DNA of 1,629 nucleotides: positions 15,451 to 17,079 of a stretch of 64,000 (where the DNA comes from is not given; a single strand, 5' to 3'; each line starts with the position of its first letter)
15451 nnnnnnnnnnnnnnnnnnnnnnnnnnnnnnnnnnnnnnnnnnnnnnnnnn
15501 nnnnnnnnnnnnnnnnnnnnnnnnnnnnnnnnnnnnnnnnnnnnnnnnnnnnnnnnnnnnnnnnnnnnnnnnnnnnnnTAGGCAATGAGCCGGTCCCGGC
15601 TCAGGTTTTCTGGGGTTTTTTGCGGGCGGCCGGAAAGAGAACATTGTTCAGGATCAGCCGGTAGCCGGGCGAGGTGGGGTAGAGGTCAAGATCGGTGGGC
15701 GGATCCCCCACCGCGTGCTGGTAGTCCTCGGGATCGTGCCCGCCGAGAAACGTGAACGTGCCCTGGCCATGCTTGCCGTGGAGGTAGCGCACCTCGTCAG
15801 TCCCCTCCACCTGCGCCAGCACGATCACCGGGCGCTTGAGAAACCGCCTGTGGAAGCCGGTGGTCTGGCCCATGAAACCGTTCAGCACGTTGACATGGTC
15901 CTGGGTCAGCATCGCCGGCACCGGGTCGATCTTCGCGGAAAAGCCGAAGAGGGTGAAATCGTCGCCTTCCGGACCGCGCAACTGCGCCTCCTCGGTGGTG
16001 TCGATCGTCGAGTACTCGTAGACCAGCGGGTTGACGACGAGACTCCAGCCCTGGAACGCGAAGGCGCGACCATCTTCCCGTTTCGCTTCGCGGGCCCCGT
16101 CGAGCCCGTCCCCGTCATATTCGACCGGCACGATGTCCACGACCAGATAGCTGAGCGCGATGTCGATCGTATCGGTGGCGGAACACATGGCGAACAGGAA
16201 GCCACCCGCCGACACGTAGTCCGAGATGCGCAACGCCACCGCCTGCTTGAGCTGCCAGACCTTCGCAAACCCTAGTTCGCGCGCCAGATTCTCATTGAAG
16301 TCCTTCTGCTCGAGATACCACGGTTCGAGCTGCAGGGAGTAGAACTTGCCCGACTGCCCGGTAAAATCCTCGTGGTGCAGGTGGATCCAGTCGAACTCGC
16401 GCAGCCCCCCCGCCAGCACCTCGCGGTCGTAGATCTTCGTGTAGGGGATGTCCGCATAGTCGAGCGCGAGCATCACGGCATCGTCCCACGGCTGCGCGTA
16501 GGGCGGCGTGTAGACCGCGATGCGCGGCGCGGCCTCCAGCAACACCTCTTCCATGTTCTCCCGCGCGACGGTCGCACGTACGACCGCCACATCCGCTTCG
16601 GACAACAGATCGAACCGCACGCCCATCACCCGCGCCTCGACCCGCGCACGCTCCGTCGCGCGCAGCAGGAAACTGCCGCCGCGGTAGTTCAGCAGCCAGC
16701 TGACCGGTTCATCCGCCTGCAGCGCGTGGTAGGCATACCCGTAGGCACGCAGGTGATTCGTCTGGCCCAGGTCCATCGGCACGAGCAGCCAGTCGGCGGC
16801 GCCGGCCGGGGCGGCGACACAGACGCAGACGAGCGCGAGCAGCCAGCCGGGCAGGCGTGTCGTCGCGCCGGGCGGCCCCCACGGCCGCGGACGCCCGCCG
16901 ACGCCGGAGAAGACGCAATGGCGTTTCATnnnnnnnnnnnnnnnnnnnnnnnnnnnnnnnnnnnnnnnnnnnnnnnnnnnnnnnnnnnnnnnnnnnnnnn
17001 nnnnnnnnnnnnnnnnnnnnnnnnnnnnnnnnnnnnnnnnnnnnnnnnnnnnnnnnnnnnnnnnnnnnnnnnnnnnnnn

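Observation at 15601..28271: Envelope gene cluster resembling the MoxR/vWA Bat (aerotolerance-type) system, but lacking the ATPase and vWA core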

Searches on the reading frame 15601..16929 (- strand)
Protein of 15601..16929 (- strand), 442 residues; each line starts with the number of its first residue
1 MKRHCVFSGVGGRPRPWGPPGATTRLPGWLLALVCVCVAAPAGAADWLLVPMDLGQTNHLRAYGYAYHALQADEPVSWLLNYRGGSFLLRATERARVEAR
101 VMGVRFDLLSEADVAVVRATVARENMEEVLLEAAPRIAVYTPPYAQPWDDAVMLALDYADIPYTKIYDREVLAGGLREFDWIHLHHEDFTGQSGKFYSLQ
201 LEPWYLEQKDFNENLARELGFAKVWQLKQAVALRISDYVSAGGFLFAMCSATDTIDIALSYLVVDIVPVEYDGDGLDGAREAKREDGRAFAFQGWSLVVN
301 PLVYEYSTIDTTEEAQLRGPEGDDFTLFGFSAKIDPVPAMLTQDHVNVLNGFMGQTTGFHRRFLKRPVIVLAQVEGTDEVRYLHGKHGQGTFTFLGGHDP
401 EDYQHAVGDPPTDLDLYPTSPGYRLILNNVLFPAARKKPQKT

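Call 4: search_protein_families(library=pfam, proteins=[window:15601-16929:-], max_evalue=0.01)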
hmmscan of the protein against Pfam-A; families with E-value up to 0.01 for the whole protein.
window:15601-16929:- (442 aa): 0 families
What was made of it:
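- On Bat / MoxR-vWA aerotolerance-type operon: No DUF58, BatA or VWA hits in 15601-29007 (call 4).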

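Call 5: search_protein_families(library=ncbifam, proteins=[window:15601-16929:-], max_evalue=0.01)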
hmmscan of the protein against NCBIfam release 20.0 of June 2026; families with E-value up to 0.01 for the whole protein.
window:15601-16929:- (442 aa): 0 families

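Call 12: find_homologous_proteins(query=window:15601-16929:-)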
Query window:15601-16929:- (442 aa): 8000 proteins with E <= 0.001 among 8000 candidates; the best 120 are listed.
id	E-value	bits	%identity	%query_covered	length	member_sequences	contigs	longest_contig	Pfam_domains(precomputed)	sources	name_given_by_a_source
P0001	2.8e-284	961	93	100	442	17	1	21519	-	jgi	jgi:hypothetical protein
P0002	7.9e-255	864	88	95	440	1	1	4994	-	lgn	-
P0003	1.4e-233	794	84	90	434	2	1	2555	-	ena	-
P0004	5.2e-226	769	82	90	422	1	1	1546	-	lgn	-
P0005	1.0e-218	745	80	90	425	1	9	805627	-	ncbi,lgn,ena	-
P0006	2.3e-217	740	82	88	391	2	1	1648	-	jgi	jgi:hypothetical protein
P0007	5.6e-217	739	78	89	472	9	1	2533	-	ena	-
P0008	3.7e-212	723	78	91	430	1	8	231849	-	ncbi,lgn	-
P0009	1.1e-211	721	76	90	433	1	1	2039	-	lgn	-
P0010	1.0e-208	712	72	95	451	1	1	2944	-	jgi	jgi:hypothetical protein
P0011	4.3e-205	700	74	90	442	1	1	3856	-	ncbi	-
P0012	1.3e-204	698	74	90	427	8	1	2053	-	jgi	jgi:hypothetical protein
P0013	3.2e-204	697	72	94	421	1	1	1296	-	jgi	jgi:hypothetical protein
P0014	1.3e-201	688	72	94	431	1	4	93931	-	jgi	jgi:hypothetical protein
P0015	4.5e-199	680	73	90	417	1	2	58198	-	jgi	-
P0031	6.1e-193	660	70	90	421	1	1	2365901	-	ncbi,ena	-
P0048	1.2e-190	652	69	90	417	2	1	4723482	-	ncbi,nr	ncbi:MAG: asparagine synthetase B [bacterium]|nr:asparagine synthetase B [bacterium]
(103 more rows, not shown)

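Call 13: find_encoding_contigs(protein=P0001, flank=10000, max_places=2)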
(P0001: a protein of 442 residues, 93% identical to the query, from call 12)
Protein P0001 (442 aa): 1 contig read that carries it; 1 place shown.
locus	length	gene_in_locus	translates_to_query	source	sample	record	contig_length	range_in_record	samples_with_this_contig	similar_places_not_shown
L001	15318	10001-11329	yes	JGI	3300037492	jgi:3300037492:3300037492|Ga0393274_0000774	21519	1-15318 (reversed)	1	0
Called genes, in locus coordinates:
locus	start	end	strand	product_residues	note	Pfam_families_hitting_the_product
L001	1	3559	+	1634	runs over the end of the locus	PF00672:HAMP, PF00512:HisKA (weak), PF02518:HATPase_c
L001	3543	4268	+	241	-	PF13709:DUF4159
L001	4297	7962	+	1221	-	PF13779:DUF4175 (weak)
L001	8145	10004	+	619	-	PF13174:TPR_6 (faint), PF14559:TPR_19 (faint)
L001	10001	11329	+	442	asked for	-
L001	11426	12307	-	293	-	PF02517:Rce1-like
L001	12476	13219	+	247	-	PF00702:Hydrolase, PF13419:HAD_2, PF13242:Hydrolase_like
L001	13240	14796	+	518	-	PF03853:YjeF_N, PF01256:Carb_kinase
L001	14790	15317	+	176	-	?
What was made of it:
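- Checked: It overlaps the kinase stop by 17 nt if the start matches the 241-aa gene called in L001 (call 13).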

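Call 14: find_encoding_contigs(protein=P0048, flank=10000, max_places=2)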
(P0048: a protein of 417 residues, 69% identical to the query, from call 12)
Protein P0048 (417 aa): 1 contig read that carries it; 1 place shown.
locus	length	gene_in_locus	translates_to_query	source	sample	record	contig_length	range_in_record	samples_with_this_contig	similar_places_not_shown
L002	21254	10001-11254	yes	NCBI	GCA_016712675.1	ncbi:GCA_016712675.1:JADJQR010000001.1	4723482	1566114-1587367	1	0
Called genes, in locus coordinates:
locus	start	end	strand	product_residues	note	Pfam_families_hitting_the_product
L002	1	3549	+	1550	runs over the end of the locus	PF00672:HAMP, PF00512:HisKA, PF02518:HATPase_c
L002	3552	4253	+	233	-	PF13709:DUF4159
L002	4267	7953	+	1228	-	PF13779:DUF4175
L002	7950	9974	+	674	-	PF13432:TPR_16 (faint), PF13428:TPR_14 (faint), PF07719:TPR_2 (faint), PF13174:TPR_6 (faint), PF14559:TPR_19 (weak), PF09976:TPR_21 (faint)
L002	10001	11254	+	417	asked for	-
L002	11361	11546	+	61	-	-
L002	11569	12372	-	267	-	PF02517:Rce1-like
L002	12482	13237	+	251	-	PF00702:Hydrolase, PF12710:HAD (weak), PF13419:HAD_2, PF13242:Hydrolase_like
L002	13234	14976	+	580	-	PF03853:YjeF_N, PF01256:Carb_kinase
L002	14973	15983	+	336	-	PF00814:TsaD, PF22521:HypF_C_2 (weak)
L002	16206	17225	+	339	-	PF00072:Response_reg, PF00990:GGDEF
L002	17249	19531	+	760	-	PF00512:HisKA, PF02518:HATPase_c, PF13185:GAF_2 (weak), PF13487:HD_5, PF01966:HD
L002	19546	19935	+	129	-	PF00072:Response_reg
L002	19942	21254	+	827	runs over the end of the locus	PF00512:HisKA, PF02518:HATPase_c, PF01590:GAF, PF13185:GAF_2, PF13492:GAF_3, PF13487:HD_5, PF01966:HD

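Call 18: search_solved_structures(query=window:15601-16929:-, max_evalue=1)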
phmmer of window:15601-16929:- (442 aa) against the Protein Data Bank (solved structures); distinct sequences matched with E-value up to 1: 0.

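Call 21: find_related_loci(query=A1, collection=genome_contigs, flank=10000)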
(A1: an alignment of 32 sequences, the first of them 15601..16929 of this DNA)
Query A1 (442 aa) in genome_contigs; peptide patterns used: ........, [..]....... (x = any residue, [..] = any of these).
600 stretches matched a pattern (row limit reached: there are more); 596 encode a relative of the query (tblastn E <= 1e-3); the best 80 are kept; 80 distinct loci.
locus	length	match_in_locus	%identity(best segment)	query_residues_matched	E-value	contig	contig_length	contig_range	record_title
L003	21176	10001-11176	64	45-435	4e-171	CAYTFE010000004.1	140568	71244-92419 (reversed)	MAG TPA_asm: uncultured Fibrobacteraceae bacterium isolate binchicken_co65_24 genome assembly, contig: NODE_239_length_1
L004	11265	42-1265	65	38-442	3e-170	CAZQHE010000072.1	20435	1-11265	MAG TPA_asm: uncultured bacterium isolate binchicken_co15_208 genome assembly, contig: NODE_1378_length_20435_cov_6.1500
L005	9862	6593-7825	59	30-442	6e-159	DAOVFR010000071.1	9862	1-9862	MAG TPA_asm: Candidatus Krumholzibacteriota bacterium isolate CSMAG_1114 CSMAG_1114_k141_7068021_length_9862_cov_9.0000,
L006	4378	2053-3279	57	34-442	6e-163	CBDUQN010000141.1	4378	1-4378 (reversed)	MAG TPA_asm: uncultured bacterium isolate SRR22302361_binner12_Refined_26 genome assembly, contig: ERZ25748748.19232, wh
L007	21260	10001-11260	58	19-442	1e-157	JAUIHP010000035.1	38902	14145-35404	MAG: bacterium isolate Co_bin.215 NODE_6628_length_38902_cov_2.192083, whole genome shotgun sequence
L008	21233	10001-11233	61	33-442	3e-155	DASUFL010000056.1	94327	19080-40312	MAG TPA_asm: Candidatus Eisenbacteria bacterium isolate SMAG_U1378 k141_1428901, whole genome shotgun sequence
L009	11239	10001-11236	57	36-438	3e-154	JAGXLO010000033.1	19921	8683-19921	MAG: Candidatus Cloacimonadota bacterium isolate GSL_CB2_1 NODE_303_length_19921_cov_10.3999, whole genome shotgun seque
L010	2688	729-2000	58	22-442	2e-163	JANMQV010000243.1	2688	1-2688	MAG: Candidatus Eisenbacteria bacterium isolate OTE_51_metabat_13 OTE_51_k141_2272636, whole genome shotgun sequence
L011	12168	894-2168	58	19-442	2e-153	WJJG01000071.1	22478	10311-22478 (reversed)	MAG: Candidatus Eisenbacteria bacterium isolate Bin_233 k141_731156, whole genome shotgun sequence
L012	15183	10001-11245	57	31-442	4e-153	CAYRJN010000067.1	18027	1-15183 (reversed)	MAG TPA_asm: uncultured Calditrichaceae bacterium isolate SRP163575_co1_350 genome assembly, contig: NODE_6572_length_18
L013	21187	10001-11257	56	24-442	3e-152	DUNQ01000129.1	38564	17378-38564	MAG TPA_asm: Candidatus Cloacimonadota bacterium isolate AS05jafATM_99 76951_AS05, whole genome shotgun sequence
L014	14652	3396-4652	56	20-435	5e-152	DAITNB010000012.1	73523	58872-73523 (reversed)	MAG TPA_asm: bacterium isolate CTOTU10762 NODE_113_length_73523_cov_24.474914, whole genome shotgun sequence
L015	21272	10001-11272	56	21-442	1e-151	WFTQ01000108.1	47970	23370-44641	MAG: bacterium isolate S139_29_esom k151_66157, whole genome shotgun sequence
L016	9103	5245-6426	61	50-442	2e-151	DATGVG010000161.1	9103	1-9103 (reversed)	MAG TPA_asm: Candidatus Limnocylindrales bacterium isolate SMAG_U10550 k141_97947, whole genome shotgun sequence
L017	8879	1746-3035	56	18-442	3e-151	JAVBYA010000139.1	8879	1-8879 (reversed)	MAG: Bacteroidota bacterium isolate GS21 3647, whole genome shotgun sequence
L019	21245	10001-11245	57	29-442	2e-150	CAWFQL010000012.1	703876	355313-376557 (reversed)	MAG: uncultured candidate division Zixibacteria bacterium isolate MFD05942.bin.1.318 genome assembly, contig: contig_391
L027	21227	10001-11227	58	25-433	5e-148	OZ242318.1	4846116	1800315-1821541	MAG: Candidatus Latescibacterota bacterium isolate cc8e0243-aa1c-4c17-a5e8-0a9f7738ceb9 genome assembly, chromosome: 1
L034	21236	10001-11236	53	29-442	1e-147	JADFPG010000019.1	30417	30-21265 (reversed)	MAG: Candidatus Neomarinimicrobiota bacterium isolate B71T3L11 B71T3L11_NODE1053, whole genome shotgun sequence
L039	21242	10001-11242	55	30-442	2e-146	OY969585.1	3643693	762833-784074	MAG: Ignavibacteriota bacterium isolate MFD03726.bin.c.11 genome assembly, chromosome: 1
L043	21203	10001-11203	57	45-442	4e-146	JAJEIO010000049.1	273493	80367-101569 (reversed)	MAG: Candidatus Latescibacterota bacterium isolate p16x65bins.25 k141_890076, whole genome shotgun sequence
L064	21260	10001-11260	54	29-442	4e-143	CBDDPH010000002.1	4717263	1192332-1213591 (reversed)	MAG: Candidatus Latescibacterota bacterium isolate fcaf43fe-a799-4ace-af36-b323ac78cc8e genome assembly, contig: contig_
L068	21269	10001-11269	54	26-442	6e-144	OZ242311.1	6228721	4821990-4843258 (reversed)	MAG: Candidatus Latescibacterota bacterium isolate bccf755e-c1ee-4055-8c2e-878efcd7d1d4 genome assembly, chromosome: 1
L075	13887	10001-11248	53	30-442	2e-141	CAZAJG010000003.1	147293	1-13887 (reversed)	MAG TPA_asm: uncultured Owenweeksia sp. isolate SRP268394_co1_36 genome assembly, contig: NODE_81_length_147293_cov_5.41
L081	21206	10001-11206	53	36-435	3e-140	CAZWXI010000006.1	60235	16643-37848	MAG TPA_asm: uncultured Hyphomicrobiales bacterium isolate SRP093185_co1_13 genome assembly, contig: NODE_180_length_602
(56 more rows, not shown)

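Call 26: search_protein_families(library=pfam, proteins=[L039:5897-6955:+, L039:7020-8534:+, L039:8639-9898:+, L075:8491-9996:+, L013:11254-12171:+, L013:12175-15189:+, L019:11173-12090:+, L019:12077-13201:+, L081:6475-9831:+, L081:11289-12122:+], max_evalue=0.001)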
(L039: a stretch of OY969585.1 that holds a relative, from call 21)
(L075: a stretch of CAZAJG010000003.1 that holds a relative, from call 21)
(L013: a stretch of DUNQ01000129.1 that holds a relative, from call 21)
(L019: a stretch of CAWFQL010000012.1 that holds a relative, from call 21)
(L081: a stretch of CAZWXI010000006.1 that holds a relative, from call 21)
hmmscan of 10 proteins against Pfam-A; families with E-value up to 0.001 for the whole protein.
L039:5897-6955:+ (353 aa): 1 family
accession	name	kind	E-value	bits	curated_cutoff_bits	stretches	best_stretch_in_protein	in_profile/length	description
PF01435.24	Peptidase_M48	-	2.3e-32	112.8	20.3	1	121-346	3-184/186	Peptidase family M48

L039:7020-8534:+ (505 aa): 0 families

L039:8639-9898:+ (420 aa): 2 families
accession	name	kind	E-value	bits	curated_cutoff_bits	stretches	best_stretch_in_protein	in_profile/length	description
PF01435.24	Peptidase_M48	-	6e-33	114.7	20.3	1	183-405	4-183/186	Peptidase family M48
PF05569.17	Peptidase_M56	-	0.00014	21.6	31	1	145-261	100-213/296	BlaR1 peptidase M56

L075:8491-9996:+ (502 aa): 4 families
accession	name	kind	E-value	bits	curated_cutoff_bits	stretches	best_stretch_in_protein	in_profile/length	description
PF03796.21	DnaB_C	-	2.2e-108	361.9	27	1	208-469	1-255/255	DnaB-like helicase C terminal domain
PF00772.26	DnaB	-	6.9e-32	110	23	1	34-134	2-102/103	DnaB-like helicase N terminal domain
PF13481.12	AAA_25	-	1.9e-15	57.4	27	1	212-386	18-190/195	AAA domain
PF20307.4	divDNAB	-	9e-06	25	26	0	335-388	199-252/356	Divergent DnaB-like ATPase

L013:11254-12171:+ (306 aa): 1 family
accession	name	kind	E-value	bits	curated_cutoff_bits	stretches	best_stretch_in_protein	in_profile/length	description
PF02470.25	MlaD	-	3.1e-11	43.8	25.1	1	51-123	4-81/81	MlaD protein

L013:12175-15189:+ (1005 aa): 5 families
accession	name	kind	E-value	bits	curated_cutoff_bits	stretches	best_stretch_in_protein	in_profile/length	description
PF07676.18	PD40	-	2.2e-18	66.1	20.9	1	426-460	1-36/38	WD40-like Beta Propeller Repeat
PF01103.29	Omp85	-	9.2e-11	42.2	24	1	736-985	47-304/325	Omp85 superfamily domain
PF13485.12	Peptidase_MA_2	-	2.6e-08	34.3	32.4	1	80-260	21-199/201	Peptidase MA superfamily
PF25174.1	Beta-prop_THOC3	-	1.7e-05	24.4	305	1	348-452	51-148/272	THOC3 beta-propeller domain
PF00930.27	DPPIV_N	-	0.00073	18.8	22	0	398-452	1-61/354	Dipeptidyl peptidase IV (DPP IV) N-terminal region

L019:11173-12090:+ (306 aa): 1 family
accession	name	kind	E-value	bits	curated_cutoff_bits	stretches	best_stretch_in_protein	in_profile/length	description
PF01261.30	AP_endonuc_2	-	2.5e-18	67.1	31.1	1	54-296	3-246/249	Xylose isomerase-like TIM barrel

L019:12077-13201:+ (375 aa): 2 families
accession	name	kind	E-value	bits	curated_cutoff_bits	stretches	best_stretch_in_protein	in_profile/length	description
PF18912.6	DZR_2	-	1.7e-07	31.4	27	0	34-88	9-55/56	Double zinc ribbon domain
PF12315.14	DA1-like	-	1.1e-05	25.4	25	0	283-335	84-136/213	Protein DA1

L081:6475-9831:+ (1119 aa): 10 families
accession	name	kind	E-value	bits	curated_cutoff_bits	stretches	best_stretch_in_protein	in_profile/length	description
PF14685.13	PDZ_Tricorn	-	8.1e-26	90.3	25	1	793-883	1-87/88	Tricorn protease PDZ domain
PF07676.18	PD40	-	2.1e-23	82.1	20.9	2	382-418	2-38/38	WD40-like Beta Propeller Repeat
PF03572.23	Peptidase_S41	-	1.4e-22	80.5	24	1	913-1070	1-165/165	Peptidase family S41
PF14684.11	Tricorn_C1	-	1.4e-21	76.5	24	1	714-770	3-59/59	Tricorn protease C1 domain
PF00930.27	DPPIV_N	-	4.8e-13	49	22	0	366-435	20-84/354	Dipeptidyl peptidase IV (DPP IV) N-terminal region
PF25174.1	Beta-prop_THOC3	-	1.4e-09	37.8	305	1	397-540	10-148/272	THOC3 beta-propeller domain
PF00400.38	WD40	-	0.00012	22.9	27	0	479-492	14-27/39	WD domain, G-beta repeat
PF23389.1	Beta-prop_WDR19_1st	-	0.00017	21.2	27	1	397-520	5-121/325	WDR19 first beta-propeller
PF24817.1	WD40_WDHD1_1st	-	0.00018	21.2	109.9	1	394-496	183-285/291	WDHD1 first WD40 domain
PF23414.1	Beta-prop_EML_2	-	0.00021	21.2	90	0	438-512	43-113/266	Echinoderm microtubule-associated protein second beta-propeller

L081:11289-12122:+ (278 aa): 0 families

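Call 27: predict_structure(alignment_id=A1)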
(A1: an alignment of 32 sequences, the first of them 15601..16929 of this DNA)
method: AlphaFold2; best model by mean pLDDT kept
length: 442 residues; sequences in the alignment: 32
mean_pLDDT: 54.4   pTM: 0.58
mean pLDDT of the five models: 54.4, 52.5, 50.9, 49.1, 47.1
residues with pLDDT >= 90: 20; 70-90: 97; 50-70: 111; < 50: 214
segments of 3 or more residues with pLDDT < 50: 1-13, 15-23, 39-43, 54-56, 189-195, 250-358, 361-369, 371-377, 396-442
pLDDT, mean of each block of 10 residues (from residue 1): 40 43 54 62 68 56 76 78 72 89 87 86 61 79 59 65 85 88 64 49 67 83 71 73 64 43 35 39 32 26 28 30 26 23 21 37 46 48 55 52 34 37 38 32 22
secondary structure, 60 per line:
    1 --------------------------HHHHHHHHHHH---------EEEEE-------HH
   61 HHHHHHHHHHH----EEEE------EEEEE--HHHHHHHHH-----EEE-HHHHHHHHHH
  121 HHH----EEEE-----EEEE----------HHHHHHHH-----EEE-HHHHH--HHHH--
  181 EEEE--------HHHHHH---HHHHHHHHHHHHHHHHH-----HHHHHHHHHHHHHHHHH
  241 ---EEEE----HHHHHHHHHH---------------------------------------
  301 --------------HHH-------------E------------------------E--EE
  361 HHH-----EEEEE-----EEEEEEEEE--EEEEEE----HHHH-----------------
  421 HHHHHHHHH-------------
elements in order: H27-37 E47-51 H59-71 E76-79 E86-90 H93-101 E107-109 H111-123 E128-131 E137-140 H151-158 E164-166 H168-172 H175-178 E181-184 H193-198 H202-218 H224-240 E244-247 H252-261 E369-373 E379-387 E390-395 H400-403 H421-429
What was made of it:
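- Tried and rejected: The first AF2 run, with 32 close homologues, gave pLDDT 54 and was discarded (call 27).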

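Call 29: search_protein_families(library=pfam, proteins=[L027:13378-14931:+, L027:14831-15418:+, L027:15422-17254:+, L027:16789-18537:+, L027:3-2243:+, L027:2242-4485:+, L043:11207-12697:+, L043:14562-16223:+, L043:443-3718:+, L043:3694-5691:+], max_evalue=0.001)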
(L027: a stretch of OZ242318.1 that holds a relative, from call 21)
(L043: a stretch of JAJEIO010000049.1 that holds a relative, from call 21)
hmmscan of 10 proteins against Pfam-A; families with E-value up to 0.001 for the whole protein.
L027:13378-14931:+ (518 aa): 2 families
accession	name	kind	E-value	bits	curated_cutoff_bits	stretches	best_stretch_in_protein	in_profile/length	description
PF01458.23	SUFBD_core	-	1.1e-77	261.1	27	1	247-489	1-232/232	SUF system FeS cluster assembly, SufBD core domain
PF19295.5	SufBD_N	-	7.5e-12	45.7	23.5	1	169-239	97-166/172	SufBD protein N-terminal region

L027:14831-15418:+ (196 aa): 0 families

L027:15422-17254:+ (611 aa): 2 families
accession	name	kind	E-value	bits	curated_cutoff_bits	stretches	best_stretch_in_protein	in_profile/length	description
PF01458.23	SUFBD_core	-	1.3e-84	283.8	27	1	354-582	7-232/232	SUF system FeS cluster assembly, SufBD core domain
PF19295.5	SufBD_N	-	1.8e-29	103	23.5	1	179-344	6-171/172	SufBD protein N-terminal region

L027:16789-18537:+ (583 aa): 5 families
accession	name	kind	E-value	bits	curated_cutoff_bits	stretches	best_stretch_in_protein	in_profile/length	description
PF00266.25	Aminotran_5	-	8e-152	505.9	21.5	1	203-571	2-371/371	Aminotransferase class-V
PF00155.27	Aminotran_1_2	-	1.1e-07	31.9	19.7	1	212-379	18-187/361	Aminotransferase class I and II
PF01212.27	Beta_elim_lyase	-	6.2e-06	26.2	27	1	290-435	71-215/288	Beta-eliminating lyase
PF01053.26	Cys_Met_Meta_PP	-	0.00013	21.1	27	1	285-403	86-198/381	Cys/Met metabolism PLP-dependent enzyme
PF01041.23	DegT_DnrJ_EryC1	-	0.0005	19.8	19.8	1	263-381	40-149/360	DegT/DnrJ/EryC1/StrS aminotransferase family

L027:3-2243:+ (747 aa): 6 families
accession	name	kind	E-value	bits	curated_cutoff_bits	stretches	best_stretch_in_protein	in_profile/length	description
PF18074.6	PriA_C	-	1.6e-20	74.2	26.9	1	648-743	1-95/95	Primosomal protein N C-terminal domain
PF00270.35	DEAD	-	6.6e-20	72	26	1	204-371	1-161/167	DEAD/DEAH box helicase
PF04851.21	ResIII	-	2.1e-14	54.2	22.5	1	202-370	3-162/164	Type III restriction enzyme, res subunit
PF00271.37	Helicase_C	-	4.7e-14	53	23.5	1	508-603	26-108/110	Helicase conserved C-terminal domain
PF18319.7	Zn_ribbon_PriA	-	2.3e-06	27.9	26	1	460-487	1-27/27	PriA DNA helicase Cys-rich region (CRR) domain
PF17764.6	PriA_3primeBD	-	9.6e-05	22.6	22.7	1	6-35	67-96/96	3'DNA-binding domain (3'BD)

L027:2242-4485:+ (748 aa): 3 families
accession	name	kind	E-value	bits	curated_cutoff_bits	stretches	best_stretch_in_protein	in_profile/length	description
PF07494.17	Reg_prop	-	3.8e-24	82.1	20.4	0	78-99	1-22/24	Two component regulator propeller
PF21544.3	PorZ_N_b_propeller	-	2e-08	35.1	27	1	122-205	77-154/154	TSS9, PorZ, N-terminal beta-propeller domain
PF08450.18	SGL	-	0.00016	21.8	26.3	0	517-545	77-105/246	SMP-30/Gluconolactonase/LRE-like region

L043:11207-12697:+ (497 aa): 5 families
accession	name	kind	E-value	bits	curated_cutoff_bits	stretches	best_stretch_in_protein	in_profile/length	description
PF13646.12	HEAT_2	-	1.8e-31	108.7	27.7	3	348-434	4-88/88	HEAT repeats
PF02985.28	HEAT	-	1e-17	63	23.5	1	347-371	4-28/31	HEAT repeat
PF03130.22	HEAT_PBS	-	6.6e-10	38.9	20.9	0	459-483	2-26/27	PBS lyase HEAT-like repeat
PF05721.19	PhyH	-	6.5e-09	36.8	22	1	73-208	56-211/213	Phytanoyl-CoA dioxygenase (PhyH)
PF12717.13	Cnd1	-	4.9e-08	33.6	26.4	1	392-456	2-72/162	non-SMC mitotic condensation complex subunit 1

L043:14562-16223:+ (554 aa): 2 families
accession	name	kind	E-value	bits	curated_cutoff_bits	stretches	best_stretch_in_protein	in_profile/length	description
PF01458.23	SUFBD_core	-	8.2e-78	261.5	27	1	283-525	1-232/232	SUF system FeS cluster assembly, SufBD core domain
PF19295.5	SufBD_N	-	2e-10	41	23.5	1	208-275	100-166/172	SufBD protein N-terminal region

L043:443-3718:+ (1092 aa): 3 families
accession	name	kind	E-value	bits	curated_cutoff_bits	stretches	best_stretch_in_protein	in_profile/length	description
PF13585.12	CHU_C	-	4.5e-10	39.9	27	1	993-1072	2-72/86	CHU_C Type IX secretion signal domain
PF13860.13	FlgD_ig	-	4.9e-06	26.9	27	1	1020-1072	21-75/79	FlgD Ig-like domain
PF24243.1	Phage_tail_C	-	0.0001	22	23.7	0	909-918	6-15/26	Phage tail tip domain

L043:3694-5691:+ (666 aa): 2 families
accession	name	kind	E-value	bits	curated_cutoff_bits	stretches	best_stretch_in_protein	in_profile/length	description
PF20581.3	DUF6785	-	1.4e-128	430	25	1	29-531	2-498/498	Family of unknown function (DUF6785)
PF20580.3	DUF6784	-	6.6e-28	97.3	26.4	1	566-658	1-95/101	Domain of unknown function (DUF6784)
